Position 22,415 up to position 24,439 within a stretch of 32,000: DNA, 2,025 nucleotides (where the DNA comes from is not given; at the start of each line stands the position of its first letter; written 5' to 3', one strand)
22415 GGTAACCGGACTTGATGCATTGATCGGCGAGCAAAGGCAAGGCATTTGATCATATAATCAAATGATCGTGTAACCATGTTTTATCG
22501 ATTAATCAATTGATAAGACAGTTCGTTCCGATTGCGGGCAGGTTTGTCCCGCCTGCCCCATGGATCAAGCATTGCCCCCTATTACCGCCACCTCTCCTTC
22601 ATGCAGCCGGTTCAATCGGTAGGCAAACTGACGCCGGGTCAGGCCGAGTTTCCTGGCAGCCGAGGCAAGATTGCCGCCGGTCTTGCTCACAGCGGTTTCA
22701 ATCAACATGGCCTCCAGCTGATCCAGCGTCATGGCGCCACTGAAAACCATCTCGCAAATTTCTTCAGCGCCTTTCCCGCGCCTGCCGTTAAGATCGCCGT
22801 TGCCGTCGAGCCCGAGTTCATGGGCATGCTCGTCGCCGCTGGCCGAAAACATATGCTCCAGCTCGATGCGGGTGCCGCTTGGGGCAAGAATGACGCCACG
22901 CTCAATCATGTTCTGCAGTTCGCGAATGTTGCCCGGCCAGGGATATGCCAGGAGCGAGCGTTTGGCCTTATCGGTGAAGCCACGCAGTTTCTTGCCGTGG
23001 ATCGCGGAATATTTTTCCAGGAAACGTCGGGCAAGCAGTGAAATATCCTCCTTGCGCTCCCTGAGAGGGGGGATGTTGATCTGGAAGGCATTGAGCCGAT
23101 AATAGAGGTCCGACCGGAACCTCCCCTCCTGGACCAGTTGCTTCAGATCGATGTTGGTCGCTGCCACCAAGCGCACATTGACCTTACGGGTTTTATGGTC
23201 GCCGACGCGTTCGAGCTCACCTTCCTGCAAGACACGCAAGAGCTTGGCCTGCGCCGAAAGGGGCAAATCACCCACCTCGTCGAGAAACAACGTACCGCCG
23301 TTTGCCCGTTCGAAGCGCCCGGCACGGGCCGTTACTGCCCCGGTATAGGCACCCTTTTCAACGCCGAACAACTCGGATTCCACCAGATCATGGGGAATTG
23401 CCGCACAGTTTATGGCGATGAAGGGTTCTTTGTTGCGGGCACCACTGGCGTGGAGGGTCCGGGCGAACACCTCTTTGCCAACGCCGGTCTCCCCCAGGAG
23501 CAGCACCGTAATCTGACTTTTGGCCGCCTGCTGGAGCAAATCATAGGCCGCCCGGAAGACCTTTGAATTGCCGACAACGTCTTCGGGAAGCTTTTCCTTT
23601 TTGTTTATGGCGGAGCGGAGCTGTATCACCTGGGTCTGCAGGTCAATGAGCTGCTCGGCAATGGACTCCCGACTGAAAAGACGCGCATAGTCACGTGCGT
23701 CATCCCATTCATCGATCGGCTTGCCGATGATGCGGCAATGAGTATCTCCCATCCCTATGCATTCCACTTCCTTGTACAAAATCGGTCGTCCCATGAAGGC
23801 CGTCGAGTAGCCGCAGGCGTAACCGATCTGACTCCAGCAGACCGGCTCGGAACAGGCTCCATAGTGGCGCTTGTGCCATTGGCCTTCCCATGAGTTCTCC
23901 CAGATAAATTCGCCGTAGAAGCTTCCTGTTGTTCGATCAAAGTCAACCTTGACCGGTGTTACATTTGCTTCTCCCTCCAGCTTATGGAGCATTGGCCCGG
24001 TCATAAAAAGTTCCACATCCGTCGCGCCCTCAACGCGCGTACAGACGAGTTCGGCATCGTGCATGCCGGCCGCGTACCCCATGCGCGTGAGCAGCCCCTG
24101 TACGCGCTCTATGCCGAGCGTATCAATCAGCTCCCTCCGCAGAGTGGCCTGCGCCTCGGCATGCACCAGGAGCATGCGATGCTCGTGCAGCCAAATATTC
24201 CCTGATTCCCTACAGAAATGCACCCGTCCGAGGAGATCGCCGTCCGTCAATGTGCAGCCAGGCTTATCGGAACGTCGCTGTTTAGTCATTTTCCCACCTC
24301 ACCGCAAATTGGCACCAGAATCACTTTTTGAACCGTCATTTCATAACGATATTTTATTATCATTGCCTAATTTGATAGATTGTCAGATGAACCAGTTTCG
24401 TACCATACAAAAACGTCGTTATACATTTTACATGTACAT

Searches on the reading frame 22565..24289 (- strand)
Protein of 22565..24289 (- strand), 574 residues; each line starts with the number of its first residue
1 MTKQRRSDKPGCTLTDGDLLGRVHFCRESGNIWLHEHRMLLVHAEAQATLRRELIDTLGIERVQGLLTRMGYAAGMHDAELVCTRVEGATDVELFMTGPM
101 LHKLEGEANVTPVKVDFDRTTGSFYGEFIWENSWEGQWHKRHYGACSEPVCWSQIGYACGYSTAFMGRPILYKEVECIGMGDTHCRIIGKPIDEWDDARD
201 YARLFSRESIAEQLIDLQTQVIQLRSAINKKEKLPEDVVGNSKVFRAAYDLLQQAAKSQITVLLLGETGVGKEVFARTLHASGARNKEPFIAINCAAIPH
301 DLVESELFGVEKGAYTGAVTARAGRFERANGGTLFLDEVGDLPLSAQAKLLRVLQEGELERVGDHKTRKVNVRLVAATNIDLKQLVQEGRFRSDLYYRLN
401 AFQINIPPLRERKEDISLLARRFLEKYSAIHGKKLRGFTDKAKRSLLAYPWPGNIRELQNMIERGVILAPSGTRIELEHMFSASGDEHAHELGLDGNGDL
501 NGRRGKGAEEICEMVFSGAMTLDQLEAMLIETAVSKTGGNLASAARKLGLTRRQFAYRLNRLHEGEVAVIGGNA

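Call 33: search_protein_families(library=pfam, proteins=[window:22565-24289:-], max_evalue=0.00001)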
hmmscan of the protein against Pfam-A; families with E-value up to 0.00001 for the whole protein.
window:22565-24289:- (574 aa): 8 families
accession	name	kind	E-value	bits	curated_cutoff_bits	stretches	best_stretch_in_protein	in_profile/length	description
PF00158.32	Sigma54_activat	-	2.6e-71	239.1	20.2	1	239-404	2-167/168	Sigma-54 interaction domain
PF06505.16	XylR_N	-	2.5e-36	123.9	23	1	18-118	1-101/101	Activator of aromatic catabolism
PF14532.12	Sigma54_activ_2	-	5e-26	92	25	1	239-409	1-138/138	Sigma-54 interaction domain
PF25601.1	AAA_lid_14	-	8e-24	83.7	27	1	410-484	1-74/87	AAA+ ATPase lid domain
PF02954.25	HTH_8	-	6.2e-11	42.3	22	1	521-561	1-41/42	Bacterial regulatory protein, Fis family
PF02830.23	V4R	-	6.8e-11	42.5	31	1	130-190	1-61/62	V4R domain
PF07728.20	AAA_5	-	1.7e-07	31.8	22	1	262-380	2-123/139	AAA domain (dynein-related subfamily)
PF07724.20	AAA_2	-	3e-06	27.8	27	1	259-390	3-135/166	AAA domain (Cdc48 subfamily)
